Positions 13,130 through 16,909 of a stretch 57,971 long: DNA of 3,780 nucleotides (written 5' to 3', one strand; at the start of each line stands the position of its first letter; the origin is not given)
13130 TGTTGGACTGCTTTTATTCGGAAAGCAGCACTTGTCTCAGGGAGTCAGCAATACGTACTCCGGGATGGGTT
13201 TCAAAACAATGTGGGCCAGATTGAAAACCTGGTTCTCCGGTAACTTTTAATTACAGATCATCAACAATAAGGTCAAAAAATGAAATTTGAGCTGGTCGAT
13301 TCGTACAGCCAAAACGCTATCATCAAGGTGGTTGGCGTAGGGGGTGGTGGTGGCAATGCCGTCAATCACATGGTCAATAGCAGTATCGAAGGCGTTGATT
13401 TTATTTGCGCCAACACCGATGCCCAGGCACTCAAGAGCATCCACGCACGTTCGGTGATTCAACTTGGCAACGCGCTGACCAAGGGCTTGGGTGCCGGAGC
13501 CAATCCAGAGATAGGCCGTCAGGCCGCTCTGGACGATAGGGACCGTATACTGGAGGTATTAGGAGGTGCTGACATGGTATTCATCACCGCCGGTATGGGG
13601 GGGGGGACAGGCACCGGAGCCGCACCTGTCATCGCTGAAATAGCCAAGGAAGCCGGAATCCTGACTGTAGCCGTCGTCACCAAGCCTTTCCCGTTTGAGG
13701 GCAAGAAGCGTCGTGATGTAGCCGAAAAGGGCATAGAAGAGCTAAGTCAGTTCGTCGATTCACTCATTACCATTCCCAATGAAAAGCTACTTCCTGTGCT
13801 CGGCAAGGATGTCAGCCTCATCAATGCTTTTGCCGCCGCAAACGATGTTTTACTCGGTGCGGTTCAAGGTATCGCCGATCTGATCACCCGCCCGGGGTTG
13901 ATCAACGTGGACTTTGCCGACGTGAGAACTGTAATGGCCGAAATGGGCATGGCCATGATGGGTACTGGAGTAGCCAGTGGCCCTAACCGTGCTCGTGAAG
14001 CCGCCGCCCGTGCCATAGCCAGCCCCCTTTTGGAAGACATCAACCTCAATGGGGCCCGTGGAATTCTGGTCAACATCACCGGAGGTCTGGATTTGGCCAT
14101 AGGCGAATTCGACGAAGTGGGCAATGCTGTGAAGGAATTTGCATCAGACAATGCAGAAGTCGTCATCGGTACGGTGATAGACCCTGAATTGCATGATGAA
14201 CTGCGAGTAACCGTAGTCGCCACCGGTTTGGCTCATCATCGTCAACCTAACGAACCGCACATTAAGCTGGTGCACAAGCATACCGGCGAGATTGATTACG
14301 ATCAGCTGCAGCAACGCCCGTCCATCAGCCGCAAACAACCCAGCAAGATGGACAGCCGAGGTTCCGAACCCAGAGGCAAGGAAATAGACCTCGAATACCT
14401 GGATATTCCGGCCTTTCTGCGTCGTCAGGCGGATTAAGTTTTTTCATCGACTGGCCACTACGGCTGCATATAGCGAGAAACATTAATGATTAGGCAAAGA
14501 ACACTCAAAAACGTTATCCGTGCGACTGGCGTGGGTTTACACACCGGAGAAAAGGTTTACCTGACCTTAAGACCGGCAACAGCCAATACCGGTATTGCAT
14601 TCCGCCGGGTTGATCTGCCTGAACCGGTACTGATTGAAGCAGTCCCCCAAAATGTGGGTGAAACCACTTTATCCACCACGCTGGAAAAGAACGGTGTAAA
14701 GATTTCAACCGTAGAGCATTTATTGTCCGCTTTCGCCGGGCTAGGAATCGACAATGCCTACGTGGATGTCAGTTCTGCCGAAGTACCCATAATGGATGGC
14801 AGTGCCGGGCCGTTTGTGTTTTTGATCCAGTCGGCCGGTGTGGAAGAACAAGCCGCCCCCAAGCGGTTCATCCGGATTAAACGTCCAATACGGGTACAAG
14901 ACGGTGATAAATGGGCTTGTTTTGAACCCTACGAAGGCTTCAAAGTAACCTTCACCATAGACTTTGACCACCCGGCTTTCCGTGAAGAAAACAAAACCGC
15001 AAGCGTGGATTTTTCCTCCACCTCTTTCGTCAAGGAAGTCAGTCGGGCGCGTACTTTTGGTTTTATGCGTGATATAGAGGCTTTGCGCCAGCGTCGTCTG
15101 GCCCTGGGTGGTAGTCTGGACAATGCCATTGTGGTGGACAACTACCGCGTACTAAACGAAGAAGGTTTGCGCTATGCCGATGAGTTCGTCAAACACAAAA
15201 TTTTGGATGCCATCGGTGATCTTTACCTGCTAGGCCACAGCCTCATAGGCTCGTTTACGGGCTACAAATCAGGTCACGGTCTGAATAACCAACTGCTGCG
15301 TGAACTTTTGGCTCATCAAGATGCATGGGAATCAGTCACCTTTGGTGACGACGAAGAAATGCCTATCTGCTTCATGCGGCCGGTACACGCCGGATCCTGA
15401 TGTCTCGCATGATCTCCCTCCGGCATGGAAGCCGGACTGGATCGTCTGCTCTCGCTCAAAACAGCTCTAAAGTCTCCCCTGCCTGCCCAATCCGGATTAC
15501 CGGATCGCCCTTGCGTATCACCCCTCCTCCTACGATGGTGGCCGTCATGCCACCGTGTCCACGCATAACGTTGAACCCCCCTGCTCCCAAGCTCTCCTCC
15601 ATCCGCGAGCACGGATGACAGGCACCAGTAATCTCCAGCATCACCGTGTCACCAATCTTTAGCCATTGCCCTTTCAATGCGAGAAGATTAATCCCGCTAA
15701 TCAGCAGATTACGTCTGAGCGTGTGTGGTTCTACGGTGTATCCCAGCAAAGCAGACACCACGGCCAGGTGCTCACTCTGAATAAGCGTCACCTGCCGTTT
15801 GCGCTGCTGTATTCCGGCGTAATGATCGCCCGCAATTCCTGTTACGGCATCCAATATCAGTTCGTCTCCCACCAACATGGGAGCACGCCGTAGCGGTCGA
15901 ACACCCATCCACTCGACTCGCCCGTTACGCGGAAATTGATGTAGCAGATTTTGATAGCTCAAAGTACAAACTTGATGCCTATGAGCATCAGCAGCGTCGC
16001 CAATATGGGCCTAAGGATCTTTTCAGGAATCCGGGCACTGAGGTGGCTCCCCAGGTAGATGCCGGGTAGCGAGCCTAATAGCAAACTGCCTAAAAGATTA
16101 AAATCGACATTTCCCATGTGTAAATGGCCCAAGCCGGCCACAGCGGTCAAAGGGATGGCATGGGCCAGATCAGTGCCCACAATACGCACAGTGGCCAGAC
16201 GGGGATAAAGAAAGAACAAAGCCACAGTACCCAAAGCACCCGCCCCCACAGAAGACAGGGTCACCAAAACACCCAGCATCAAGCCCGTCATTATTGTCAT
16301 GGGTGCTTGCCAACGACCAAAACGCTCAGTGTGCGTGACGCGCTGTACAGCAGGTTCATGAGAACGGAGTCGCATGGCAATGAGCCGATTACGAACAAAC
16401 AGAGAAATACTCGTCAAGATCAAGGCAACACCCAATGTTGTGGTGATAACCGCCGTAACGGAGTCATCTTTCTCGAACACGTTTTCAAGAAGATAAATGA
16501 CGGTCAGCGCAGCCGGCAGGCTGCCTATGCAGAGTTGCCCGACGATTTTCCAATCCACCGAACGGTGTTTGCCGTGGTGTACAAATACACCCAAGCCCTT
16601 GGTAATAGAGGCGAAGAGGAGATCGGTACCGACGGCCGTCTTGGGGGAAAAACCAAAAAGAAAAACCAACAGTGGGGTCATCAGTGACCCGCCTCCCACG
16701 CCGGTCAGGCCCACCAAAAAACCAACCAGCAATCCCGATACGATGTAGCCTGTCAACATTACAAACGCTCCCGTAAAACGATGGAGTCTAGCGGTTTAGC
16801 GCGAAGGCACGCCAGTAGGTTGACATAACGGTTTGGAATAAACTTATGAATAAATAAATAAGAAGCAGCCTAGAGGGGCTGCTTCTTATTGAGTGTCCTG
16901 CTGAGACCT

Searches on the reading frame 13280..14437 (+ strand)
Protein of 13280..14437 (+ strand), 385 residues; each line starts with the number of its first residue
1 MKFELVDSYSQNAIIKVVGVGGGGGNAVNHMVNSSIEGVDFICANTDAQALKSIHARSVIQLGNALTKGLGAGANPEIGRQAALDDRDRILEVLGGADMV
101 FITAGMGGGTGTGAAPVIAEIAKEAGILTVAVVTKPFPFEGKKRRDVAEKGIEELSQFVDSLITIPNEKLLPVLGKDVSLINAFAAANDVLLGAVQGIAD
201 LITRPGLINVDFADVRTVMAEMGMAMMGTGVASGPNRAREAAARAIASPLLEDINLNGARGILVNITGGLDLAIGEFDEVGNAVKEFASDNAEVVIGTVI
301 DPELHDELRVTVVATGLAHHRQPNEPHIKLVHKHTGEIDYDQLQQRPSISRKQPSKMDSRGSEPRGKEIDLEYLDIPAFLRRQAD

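Call 5: search_protein_families(library=pfam, proteins=[window:13280-14437:+], max_evalue=0.1)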
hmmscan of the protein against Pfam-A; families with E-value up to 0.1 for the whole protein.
window:13280-14437:+ (385 aa): 3 families
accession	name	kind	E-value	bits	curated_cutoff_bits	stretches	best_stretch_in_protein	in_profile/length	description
PF00091.31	Tubulin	-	1.7e-49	169.1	33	1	15-173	2-188/190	Tubulin/FtsZ family, GTPase domain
PF12327.13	FtsZ_C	-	3e-36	124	27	1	223-317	1-94/95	FtsZ family, C-terminal domain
PF13460.12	NAD_binding_10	-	0.057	13.7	27.2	1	81-134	45-97/184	NAD(P)H-binding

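Call 6: search_protein_families(library=ncbifam, proteins=[window:13280-14437:+], max_evalue=0.1)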
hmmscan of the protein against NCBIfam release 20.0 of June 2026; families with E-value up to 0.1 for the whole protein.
window:13280-14437:+ (385 aa): 3 families
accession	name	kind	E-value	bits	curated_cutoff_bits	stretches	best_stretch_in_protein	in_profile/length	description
TIGR00065.1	ftsZ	equivalog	1.5e-131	438.9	295.2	1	10-329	15-336/353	cell division protein FtsZ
TIGR03483.1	FtsZ_alphas_C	equivalog_domain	0.0053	17.4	62.95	1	341-384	75-120/121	cell division protein FtsZ, alphaProteobacterial C-terminal extension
NF006189.0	PRK08324.1-3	equivalog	0.043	12.1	634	1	13-107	439-528/701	bifunctional rhamnulose-1-phosphate aldolase/short-chain dehydrogenase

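Call 45: list_cluster_members(proteins=[window:13280-14437:+, window:14486-15400:+, window:12015-13250:+, window:22073-22801:-, window:20599-21474:+])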
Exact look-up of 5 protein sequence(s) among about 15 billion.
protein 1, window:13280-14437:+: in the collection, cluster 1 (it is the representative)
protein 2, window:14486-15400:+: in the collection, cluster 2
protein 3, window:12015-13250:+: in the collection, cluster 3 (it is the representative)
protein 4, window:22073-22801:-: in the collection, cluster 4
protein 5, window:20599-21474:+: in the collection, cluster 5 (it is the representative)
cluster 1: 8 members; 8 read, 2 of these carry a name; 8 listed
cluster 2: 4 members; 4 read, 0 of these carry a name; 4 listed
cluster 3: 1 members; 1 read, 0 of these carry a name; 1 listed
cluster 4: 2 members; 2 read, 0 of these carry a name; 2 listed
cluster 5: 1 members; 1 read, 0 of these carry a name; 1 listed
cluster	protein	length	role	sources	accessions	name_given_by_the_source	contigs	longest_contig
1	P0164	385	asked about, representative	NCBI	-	-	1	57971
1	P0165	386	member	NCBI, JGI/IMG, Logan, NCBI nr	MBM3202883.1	cell division protein FtsZ [Candidatus Woesearchaeota archaeon] | cell division protein FtsZ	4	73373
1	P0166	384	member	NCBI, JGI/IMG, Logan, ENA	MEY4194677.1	MAG: hypothetical protein RLZZ226_1045 [Pseudomonadota bacterium] | cell division protein FtsZ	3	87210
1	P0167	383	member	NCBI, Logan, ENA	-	-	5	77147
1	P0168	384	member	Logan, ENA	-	-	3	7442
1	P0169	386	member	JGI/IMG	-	-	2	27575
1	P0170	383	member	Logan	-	-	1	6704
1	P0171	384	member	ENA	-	-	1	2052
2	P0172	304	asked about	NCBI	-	-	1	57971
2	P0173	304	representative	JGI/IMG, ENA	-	-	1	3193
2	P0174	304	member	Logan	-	-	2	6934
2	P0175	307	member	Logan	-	-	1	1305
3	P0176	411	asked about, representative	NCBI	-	-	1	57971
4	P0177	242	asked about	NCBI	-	-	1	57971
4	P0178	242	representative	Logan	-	-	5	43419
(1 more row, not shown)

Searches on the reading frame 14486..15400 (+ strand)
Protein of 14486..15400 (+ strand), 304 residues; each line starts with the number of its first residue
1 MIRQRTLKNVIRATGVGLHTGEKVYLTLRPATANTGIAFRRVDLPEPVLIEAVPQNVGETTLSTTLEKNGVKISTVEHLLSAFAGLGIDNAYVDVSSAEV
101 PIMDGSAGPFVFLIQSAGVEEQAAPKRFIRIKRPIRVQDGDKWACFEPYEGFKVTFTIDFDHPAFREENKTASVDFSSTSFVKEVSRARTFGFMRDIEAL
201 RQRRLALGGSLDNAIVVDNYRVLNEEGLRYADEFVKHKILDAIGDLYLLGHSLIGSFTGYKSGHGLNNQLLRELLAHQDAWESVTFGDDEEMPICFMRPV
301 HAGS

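Call 5: search_protein_families(library=pfam, proteins=[window:14486-15400:+], max_evalue=0.1)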
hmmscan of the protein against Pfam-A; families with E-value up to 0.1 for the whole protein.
window:14486-15400:+ (304 aa): 1 family
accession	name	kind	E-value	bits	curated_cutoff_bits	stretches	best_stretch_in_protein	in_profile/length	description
PF03331.19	LpxC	-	1.4e-113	379.3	27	1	4-275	1-267/268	UDP-3-O-acyl N-acetylglycosamine deacetylase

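Call 6: search_protein_families(library=ncbifam, proteins=[window:14486-15400:+], max_evalue=0.1)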
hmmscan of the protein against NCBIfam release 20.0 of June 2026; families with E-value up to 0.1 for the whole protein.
window:14486-15400:+ (304 aa): 3 families
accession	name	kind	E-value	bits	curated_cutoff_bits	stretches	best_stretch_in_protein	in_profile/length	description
TIGR00325.1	lpxC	equivalog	8.6e-123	409.4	187.25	1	2-297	1-294/297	UDP-3-O-acyl-N-acetylglucosamine deacetylase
NF009667.0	PRK13188.1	equivalog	6.5e-75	252.6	465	2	1-217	2-217/464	bifunctional UDP-3-O-[3-hydroxymyristoyl] N-acetylglucosamine deacetylase/3-hydroxyacyl-ACP dehydratase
NF009666.0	PRK13187.1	equivalog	7.3e-51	173.1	423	1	3-287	10-303/305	UDP-3-O-acyl N-acetylglycosamine deacetylase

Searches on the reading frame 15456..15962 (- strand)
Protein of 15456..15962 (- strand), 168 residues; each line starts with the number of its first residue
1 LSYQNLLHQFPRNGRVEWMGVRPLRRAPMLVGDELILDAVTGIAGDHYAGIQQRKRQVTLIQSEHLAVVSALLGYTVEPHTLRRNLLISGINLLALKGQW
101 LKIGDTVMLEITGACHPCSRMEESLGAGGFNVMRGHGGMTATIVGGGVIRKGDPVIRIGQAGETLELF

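Call 5: search_protein_families(library=pfam, proteins=[window:15456-15962:-], max_evalue=0.1)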
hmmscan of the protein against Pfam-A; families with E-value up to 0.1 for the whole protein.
window:15456-15962:- (168 aa): 1 family
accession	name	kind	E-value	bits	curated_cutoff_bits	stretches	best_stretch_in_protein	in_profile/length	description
PF03473.23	MOSC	-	8.6e-13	48.8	22.7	1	55-155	9-119/120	MOSC domain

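Call 6: search_protein_families(library=ncbifam, proteins=[window:15456-15962:-], max_evalue=0.1)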
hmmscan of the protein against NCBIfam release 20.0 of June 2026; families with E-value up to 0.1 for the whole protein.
window:15456-15962:- (168 aa): 2 families
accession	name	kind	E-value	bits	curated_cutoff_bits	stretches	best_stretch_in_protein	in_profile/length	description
NF011069.0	PRK14499.1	equivalog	9.3e-09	34.8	457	1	36-155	185-303/308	cyclic pyranopterin monophosphate synthase MoaC/MOSC-domain-containing protein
NF004114.0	PRK05605.1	equivalog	0.014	13.7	766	1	96-133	444-481/575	long-chain-fatty-acid--CoA ligase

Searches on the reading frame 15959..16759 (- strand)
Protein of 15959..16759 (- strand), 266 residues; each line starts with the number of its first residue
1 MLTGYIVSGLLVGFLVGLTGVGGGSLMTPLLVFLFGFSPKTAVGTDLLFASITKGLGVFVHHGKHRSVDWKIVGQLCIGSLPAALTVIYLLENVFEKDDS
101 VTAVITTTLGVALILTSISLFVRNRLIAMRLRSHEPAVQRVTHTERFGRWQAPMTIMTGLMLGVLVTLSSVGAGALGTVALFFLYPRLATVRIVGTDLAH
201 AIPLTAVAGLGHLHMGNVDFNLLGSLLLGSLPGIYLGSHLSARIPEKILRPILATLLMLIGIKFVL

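Call 5: search_protein_families(library=pfam, proteins=[window:15959-16759:-], max_evalue=0.1)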
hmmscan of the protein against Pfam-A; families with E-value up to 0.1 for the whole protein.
window:15959-16759:- (266 aa): 2 families
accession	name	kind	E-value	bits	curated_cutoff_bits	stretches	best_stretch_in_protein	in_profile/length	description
PF01925.25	TauE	-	1e-47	163.3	32.6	1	6-264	2-237/237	Sulfite exporter TauE/SafE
PF01169.24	GDT1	-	0.071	13.9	27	1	224-261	38-75/75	Divalent cation/proton antiporter GDT1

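Call 6: search_protein_families(library=ncbifam, proteins=[window:15959-16759:-], max_evalue=0.1)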
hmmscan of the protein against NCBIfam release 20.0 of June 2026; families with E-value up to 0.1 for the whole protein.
window:15959-16759:- (266 aa): 0 families
